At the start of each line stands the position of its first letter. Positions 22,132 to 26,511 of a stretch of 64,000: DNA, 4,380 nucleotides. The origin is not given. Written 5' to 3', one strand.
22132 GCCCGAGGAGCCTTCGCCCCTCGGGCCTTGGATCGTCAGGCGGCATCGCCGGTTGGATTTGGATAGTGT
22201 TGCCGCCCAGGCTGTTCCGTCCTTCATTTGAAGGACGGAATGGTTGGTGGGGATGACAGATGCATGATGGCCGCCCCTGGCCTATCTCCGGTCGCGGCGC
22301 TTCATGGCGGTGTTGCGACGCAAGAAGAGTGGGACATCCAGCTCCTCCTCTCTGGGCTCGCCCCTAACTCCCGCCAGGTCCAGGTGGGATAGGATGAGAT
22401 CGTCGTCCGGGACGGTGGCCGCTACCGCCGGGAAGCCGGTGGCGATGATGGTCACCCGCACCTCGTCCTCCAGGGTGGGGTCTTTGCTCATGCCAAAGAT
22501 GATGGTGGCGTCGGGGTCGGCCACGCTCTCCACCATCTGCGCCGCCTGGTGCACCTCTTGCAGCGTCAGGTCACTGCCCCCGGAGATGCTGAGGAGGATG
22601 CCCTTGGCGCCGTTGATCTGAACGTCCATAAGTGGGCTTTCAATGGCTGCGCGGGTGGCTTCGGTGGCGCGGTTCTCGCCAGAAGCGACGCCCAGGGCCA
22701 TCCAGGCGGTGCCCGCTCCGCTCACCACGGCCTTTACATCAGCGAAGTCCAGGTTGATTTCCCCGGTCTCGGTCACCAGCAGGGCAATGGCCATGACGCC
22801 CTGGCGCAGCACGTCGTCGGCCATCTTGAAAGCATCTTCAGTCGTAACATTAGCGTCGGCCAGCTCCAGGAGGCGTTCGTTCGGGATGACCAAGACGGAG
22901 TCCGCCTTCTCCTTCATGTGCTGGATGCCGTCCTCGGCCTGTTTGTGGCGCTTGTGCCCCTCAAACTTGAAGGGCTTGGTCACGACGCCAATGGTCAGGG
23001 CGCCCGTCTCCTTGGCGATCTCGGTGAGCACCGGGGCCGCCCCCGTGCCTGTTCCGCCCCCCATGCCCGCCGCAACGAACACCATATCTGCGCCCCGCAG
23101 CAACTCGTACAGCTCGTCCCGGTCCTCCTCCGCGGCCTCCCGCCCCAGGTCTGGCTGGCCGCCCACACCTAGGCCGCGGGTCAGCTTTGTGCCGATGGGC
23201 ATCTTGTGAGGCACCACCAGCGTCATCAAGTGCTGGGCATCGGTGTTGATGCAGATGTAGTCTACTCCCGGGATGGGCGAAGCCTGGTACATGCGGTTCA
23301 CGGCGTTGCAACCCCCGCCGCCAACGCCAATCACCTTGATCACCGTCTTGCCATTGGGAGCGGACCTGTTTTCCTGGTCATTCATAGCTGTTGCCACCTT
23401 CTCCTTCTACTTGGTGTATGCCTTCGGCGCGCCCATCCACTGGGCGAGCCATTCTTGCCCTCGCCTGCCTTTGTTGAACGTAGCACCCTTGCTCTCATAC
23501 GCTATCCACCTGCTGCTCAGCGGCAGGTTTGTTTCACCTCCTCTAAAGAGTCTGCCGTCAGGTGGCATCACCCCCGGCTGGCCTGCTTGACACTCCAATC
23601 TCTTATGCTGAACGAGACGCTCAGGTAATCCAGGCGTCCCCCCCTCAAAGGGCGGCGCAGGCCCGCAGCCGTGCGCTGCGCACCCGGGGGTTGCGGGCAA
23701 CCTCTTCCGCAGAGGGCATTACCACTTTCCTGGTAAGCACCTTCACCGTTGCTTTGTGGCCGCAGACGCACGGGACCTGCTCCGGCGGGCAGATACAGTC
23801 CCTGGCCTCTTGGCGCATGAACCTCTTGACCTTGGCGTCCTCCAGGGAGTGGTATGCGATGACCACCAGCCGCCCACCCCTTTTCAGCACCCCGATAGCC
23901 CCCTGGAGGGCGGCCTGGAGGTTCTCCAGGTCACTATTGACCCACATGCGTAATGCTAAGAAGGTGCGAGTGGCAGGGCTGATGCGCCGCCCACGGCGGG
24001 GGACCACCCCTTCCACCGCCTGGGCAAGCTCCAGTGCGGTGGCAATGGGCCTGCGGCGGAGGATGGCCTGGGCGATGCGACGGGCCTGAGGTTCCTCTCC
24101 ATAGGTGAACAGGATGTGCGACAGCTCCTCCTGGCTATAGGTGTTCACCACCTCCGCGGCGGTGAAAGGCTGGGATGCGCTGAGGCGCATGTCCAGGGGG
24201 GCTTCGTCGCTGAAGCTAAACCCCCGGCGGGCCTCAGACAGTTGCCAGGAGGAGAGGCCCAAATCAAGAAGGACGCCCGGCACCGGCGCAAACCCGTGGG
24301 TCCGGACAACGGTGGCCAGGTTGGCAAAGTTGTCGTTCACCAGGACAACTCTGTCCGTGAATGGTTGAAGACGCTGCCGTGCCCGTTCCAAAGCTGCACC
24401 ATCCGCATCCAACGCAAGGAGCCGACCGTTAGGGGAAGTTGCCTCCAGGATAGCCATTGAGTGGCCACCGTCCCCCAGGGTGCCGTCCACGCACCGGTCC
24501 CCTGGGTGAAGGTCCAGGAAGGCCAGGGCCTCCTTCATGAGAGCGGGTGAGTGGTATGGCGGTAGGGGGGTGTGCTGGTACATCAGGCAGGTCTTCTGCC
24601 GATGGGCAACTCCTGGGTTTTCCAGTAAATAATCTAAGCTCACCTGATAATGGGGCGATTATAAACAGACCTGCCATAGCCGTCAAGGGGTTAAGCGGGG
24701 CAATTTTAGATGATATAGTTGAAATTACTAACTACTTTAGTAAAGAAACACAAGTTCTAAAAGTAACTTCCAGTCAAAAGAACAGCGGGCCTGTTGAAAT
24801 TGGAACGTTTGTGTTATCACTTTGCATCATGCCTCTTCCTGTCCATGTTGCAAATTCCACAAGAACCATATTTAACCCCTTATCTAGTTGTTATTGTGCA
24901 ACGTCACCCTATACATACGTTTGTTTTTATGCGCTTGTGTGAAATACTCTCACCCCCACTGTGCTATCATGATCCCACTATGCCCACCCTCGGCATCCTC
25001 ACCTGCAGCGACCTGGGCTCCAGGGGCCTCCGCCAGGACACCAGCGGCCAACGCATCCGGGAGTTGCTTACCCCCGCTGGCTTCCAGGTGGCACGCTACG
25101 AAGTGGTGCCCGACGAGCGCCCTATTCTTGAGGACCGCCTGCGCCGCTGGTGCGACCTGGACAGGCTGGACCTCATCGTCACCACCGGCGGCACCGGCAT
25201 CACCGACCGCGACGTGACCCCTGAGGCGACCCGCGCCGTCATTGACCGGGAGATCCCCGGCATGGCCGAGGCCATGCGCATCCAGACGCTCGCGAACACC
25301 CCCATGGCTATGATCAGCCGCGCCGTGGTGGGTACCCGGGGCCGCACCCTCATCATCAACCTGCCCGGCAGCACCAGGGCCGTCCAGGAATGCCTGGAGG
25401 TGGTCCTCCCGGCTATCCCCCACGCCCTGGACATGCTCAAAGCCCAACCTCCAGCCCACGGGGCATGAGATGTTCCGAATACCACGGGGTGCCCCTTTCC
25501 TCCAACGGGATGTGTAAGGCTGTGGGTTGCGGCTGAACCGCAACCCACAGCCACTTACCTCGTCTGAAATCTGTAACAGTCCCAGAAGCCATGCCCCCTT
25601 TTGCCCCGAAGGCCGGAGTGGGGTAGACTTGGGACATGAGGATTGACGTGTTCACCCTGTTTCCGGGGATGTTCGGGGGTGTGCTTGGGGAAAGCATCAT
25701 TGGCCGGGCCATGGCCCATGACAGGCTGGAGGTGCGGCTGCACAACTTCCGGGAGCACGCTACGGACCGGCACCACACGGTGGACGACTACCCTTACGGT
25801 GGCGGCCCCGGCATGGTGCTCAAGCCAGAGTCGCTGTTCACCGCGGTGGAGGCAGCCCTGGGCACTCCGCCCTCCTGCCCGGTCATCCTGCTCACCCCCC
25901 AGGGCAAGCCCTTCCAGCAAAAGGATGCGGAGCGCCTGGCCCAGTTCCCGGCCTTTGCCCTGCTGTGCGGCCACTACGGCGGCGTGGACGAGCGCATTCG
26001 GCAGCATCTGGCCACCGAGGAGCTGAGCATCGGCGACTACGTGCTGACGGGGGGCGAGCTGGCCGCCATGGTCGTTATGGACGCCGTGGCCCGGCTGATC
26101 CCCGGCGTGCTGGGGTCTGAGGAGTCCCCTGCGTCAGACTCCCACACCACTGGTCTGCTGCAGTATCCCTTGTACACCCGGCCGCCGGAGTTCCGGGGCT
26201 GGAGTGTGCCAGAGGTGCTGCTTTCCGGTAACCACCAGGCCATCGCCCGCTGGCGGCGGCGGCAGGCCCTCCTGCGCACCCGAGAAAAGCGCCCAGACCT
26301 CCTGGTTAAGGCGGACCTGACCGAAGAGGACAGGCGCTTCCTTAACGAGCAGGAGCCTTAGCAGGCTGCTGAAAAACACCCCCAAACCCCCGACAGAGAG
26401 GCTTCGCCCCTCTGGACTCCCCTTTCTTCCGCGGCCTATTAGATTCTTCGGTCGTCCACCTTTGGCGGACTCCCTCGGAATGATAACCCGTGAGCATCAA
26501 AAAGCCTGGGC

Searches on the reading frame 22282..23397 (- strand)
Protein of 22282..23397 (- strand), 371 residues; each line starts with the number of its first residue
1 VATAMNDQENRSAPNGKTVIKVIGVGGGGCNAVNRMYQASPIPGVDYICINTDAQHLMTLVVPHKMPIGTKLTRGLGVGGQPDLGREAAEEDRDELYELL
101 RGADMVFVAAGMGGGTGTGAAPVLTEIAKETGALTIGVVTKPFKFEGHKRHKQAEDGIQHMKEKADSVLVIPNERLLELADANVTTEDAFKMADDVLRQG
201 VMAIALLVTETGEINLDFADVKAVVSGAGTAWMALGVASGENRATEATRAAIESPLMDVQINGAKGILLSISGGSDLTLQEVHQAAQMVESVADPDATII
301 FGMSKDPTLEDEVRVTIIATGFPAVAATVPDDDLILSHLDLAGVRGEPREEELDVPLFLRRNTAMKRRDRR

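Call 24: search_protein_families(library=pfam, proteins=[window:22282-23397:-])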
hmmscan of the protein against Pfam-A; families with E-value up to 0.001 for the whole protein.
window:22282-23397:- (371 aa): 2 families
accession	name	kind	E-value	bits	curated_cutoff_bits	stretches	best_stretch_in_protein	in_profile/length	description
PF00091.31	Tubulin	-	5.1e-48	164.3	33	1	20-180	2-189/190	Tubulin/FtsZ family, GTPase domain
PF12327.13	FtsZ_C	-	1.7e-33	115.2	27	1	229-322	1-94/95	FtsZ family, C-terminal domain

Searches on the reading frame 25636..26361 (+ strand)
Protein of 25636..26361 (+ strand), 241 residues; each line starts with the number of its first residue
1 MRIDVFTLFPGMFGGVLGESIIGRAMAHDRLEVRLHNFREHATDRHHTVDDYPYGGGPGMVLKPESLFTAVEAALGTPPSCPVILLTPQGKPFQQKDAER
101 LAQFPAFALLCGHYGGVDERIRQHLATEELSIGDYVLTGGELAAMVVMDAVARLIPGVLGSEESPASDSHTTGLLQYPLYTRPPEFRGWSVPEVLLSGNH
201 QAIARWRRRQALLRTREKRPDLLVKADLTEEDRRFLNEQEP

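Call 24: search_protein_families(library=pfam, proteins=[window:25636-26361:+])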
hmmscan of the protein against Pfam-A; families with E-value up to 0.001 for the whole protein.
window:25636-26361:+ (241 aa): 1 family
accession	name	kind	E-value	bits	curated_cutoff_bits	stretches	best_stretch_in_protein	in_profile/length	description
PF01746.26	tRNA_m1G_MT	-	3.6e-60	203.5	27.3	1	24-220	3-195/195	tRNA (Guanine-1)-methyltransferase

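Call 28: find_encoding_contigs(protein=window:25636-26361:+, flank=3000, max_places=6)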
Protein window:25636-26361:+ (241 aa): 3 contigs read that carry it; 3 places shown.
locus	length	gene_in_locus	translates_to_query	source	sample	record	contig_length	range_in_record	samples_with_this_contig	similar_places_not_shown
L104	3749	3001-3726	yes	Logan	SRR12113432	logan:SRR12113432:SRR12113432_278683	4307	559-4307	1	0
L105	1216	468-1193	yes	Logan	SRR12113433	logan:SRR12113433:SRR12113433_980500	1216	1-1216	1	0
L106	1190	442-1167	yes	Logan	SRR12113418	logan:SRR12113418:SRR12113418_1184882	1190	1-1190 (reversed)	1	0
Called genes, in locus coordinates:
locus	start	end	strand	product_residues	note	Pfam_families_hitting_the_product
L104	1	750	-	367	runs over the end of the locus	PF00091:Tubulin, PF12327:FtsZ_C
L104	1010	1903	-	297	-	PF01795:Methyltransf_5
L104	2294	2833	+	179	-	PF00994:MoCF_biosynth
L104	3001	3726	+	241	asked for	PF01746:tRNA_m1G_MT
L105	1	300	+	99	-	?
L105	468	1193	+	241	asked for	PF01746:tRNA_m1G_MT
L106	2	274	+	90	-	?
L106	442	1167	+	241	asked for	PF01746:tRNA_m1G_MT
